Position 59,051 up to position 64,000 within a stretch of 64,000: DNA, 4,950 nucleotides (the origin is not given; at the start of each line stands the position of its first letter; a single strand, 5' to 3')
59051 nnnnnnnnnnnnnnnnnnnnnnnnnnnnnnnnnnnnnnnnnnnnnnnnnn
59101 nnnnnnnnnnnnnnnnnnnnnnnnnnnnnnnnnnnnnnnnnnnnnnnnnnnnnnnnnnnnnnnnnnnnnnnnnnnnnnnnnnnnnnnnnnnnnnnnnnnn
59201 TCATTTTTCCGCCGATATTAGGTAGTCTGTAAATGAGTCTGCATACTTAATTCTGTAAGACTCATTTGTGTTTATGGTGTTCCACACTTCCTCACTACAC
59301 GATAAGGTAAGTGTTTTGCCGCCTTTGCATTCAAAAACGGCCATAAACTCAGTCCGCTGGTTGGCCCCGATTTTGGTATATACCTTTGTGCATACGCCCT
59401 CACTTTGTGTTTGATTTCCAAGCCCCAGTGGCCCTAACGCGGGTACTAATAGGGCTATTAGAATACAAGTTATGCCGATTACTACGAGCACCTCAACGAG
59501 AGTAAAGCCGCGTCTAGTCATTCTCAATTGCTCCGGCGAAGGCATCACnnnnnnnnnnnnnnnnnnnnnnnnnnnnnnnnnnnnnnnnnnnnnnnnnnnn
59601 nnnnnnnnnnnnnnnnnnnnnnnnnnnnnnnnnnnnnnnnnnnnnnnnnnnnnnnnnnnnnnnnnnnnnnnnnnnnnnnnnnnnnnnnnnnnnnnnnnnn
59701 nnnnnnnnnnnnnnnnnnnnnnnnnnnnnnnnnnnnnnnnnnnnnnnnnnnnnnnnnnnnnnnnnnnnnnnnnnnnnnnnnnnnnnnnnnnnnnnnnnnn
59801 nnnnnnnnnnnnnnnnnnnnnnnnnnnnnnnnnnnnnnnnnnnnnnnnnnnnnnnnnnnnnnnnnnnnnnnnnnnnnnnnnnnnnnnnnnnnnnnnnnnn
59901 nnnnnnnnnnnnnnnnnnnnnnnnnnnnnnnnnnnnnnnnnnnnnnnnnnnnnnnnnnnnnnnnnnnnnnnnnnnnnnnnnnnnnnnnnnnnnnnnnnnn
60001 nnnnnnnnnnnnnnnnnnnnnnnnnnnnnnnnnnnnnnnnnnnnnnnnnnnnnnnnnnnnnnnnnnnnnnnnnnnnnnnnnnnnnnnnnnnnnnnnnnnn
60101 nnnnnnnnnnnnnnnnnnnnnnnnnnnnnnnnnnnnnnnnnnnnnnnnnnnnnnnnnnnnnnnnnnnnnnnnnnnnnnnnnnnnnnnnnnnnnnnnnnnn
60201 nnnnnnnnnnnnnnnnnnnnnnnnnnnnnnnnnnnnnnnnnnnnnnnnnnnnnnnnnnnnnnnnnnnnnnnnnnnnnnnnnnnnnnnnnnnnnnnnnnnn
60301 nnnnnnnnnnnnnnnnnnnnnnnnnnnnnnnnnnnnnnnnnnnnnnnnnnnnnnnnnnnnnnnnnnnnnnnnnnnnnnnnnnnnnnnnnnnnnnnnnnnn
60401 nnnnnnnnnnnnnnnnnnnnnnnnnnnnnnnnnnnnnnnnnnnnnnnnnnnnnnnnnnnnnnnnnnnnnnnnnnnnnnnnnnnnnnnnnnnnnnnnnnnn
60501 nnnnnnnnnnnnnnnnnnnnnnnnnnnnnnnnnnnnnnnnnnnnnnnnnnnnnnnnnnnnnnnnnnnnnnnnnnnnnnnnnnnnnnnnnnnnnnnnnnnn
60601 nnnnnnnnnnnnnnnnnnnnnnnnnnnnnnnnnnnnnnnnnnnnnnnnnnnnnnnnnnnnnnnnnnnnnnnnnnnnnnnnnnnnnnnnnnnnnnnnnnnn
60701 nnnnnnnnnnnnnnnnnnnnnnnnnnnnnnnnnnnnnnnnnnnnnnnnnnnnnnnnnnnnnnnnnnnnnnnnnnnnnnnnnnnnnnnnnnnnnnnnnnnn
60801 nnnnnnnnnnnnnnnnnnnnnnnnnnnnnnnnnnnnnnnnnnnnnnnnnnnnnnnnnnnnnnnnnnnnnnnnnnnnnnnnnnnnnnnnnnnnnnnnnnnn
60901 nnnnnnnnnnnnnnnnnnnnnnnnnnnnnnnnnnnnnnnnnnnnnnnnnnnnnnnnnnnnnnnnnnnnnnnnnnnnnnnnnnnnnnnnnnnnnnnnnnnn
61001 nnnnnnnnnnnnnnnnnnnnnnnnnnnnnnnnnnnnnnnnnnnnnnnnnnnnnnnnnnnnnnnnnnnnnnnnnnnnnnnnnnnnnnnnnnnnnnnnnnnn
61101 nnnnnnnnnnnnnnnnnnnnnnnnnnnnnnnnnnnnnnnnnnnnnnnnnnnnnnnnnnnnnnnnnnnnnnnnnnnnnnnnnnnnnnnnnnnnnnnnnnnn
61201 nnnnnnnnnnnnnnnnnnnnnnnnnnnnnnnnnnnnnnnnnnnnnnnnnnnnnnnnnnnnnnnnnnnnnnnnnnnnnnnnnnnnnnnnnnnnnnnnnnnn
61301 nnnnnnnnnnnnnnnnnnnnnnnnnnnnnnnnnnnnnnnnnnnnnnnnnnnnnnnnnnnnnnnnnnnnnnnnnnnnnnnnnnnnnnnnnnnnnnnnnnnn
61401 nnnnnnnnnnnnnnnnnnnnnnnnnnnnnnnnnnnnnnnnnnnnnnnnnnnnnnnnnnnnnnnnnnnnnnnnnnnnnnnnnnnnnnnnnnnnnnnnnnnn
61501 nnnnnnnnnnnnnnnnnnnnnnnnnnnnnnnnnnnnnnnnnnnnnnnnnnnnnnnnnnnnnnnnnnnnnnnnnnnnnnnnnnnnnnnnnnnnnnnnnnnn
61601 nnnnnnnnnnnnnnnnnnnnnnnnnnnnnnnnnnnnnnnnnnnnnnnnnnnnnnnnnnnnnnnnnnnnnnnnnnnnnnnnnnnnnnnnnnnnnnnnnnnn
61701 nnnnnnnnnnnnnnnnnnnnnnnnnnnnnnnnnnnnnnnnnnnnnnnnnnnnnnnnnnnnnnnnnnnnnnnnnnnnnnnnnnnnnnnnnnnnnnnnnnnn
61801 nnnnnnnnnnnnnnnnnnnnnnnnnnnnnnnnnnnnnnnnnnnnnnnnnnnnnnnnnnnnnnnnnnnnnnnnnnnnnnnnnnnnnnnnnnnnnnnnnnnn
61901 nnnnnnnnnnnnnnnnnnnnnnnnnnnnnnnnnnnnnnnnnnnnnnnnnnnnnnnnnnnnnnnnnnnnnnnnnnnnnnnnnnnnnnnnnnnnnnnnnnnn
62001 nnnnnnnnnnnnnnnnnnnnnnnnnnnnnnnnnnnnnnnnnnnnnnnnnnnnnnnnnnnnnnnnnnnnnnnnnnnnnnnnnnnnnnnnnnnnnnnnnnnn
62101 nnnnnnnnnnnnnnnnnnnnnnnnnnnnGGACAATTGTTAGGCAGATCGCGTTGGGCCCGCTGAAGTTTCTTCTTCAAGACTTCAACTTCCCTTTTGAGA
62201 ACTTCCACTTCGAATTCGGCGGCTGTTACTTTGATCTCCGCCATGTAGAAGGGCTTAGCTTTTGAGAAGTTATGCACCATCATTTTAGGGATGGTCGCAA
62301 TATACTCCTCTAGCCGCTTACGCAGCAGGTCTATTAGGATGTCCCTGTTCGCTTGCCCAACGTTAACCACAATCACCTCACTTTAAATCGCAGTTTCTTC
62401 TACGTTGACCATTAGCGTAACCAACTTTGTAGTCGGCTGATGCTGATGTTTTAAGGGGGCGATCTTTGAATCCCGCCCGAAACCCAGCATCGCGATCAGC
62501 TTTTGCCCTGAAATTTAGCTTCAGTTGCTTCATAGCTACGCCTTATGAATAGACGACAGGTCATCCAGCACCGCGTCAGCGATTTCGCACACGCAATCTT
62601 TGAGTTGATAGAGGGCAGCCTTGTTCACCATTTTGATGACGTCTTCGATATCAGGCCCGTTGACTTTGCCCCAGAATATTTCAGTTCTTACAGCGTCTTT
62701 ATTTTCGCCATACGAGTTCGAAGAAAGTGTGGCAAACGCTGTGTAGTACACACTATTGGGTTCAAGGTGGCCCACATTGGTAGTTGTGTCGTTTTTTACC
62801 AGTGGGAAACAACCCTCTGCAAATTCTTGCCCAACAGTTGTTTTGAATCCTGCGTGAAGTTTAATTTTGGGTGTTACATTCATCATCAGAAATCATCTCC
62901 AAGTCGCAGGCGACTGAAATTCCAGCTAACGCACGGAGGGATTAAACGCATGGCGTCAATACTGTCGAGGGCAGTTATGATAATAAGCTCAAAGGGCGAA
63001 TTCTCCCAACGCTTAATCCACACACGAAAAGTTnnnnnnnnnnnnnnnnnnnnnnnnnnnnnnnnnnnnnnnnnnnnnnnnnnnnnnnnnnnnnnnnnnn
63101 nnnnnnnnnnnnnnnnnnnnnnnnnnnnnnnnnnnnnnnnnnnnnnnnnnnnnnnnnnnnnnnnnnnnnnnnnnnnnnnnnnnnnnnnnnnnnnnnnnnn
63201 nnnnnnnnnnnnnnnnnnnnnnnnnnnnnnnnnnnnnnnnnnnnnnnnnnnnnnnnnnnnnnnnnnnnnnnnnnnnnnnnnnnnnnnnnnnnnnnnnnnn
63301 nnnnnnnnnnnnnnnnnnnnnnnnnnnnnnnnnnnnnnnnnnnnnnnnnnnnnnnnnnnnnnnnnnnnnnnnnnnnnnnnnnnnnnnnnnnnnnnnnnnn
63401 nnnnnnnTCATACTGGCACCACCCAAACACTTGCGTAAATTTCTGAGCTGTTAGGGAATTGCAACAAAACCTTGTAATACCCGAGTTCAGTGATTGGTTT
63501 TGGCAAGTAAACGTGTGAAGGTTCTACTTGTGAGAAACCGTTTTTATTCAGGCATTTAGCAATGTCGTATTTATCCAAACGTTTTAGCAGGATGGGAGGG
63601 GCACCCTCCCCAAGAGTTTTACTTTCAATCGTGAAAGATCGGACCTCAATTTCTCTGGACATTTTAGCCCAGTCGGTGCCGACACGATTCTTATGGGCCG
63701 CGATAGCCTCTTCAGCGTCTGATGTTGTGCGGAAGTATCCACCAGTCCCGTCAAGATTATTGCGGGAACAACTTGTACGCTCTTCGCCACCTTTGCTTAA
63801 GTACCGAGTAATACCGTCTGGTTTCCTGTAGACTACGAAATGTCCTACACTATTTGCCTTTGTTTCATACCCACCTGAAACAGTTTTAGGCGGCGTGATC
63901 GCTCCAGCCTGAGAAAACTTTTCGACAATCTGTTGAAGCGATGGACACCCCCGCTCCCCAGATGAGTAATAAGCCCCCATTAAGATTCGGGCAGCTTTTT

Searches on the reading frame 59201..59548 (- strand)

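Call 72: search_protein_families(library=ncbifam, max_evalue=0.1, proteins=[window:59201-59548:-])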
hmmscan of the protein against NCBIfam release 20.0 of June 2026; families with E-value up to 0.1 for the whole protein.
window:59201-59548:- (115 aa): 13 families
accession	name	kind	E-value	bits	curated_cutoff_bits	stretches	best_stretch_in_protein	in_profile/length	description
TIGR02532.1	IV_pilin_GFxxxE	domain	5.8e-06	25.9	16.3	1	12-34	1-23/24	prepilin-type N-terminal cleavage/methylation domain-containing protein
NF040999.1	pilin_ComGC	equivalog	4e-05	23.7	75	1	13-38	2-27/84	competence type IV pilus major pilin ComGC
NF007862.0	PRK10574.1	equivalog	6.9e-05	23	138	1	10-37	2-29/145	prepilin peptidase-dependent pilin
TIGR01710.1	typeII_sec_gspG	equivalog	7.5e-05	22.8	88.85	1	13-38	1-26/134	type II secretion system major pseudopilin GspG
NF041013.1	T4P_ComGE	equivalog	0.00064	19.8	49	1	13-38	4-29/83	competence type IV pilus minor pilin ComGE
TIGR01708.2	typeII_sec_gspH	equivalog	0.00098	19.2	80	1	13-39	2-28/169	type II secretion system minor pseudopilin GspH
NF041775.1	typeIV_PilA_Myxo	equivalog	0.0037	17.3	400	1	12-38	10-36/214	type IV pilin protein PilA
NF040982.1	ComGD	equivalog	0.0077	16.6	70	1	13-36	2-25/139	competence type IV pilus minor pilin ComGD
TIGR02598.1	TIGR02598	subfamily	0.012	15.8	51.4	1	14-48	1-34/151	Verru_Chthon cassette protein B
NF041002.1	pilin_ComGF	equivalog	0.013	15.8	80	1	13-39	2-28/139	competence type IV pilus minor pilin ComGF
NF007848.0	PRK10557.1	equivalog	0.015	14.7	120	1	7-31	5-29/192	prepilin peptidase-dependent protein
NF007800.0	PRK10506.1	equivalog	0.029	14.2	158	1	10-32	6-28/163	prepilin peptidase-dependent protein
TIGR02599.1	TIGR02599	subfamily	0.065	12.5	256.5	1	14-37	1-24/361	Verru_Chthon cassette protein C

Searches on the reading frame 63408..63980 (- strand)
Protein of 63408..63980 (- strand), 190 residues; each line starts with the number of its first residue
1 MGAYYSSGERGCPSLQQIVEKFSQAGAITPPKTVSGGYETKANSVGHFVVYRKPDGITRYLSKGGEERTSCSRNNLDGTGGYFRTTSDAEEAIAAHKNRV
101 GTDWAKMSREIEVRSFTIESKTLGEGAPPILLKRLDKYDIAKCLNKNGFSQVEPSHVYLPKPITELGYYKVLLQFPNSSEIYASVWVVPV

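Call 43: search_protein_families(library=pfam, max_evalue=0.001, proteins=[window:63411-63980:-])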
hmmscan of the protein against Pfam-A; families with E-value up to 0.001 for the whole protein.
seq(190 aa): 0 families

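Call 83: find_encoding_contigs(protein=window:63408-63980:-, flank=10000, max_places=3)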
Protein window:63408-63980:- (190 aa): no gene with exactly this product is on record in the collection.
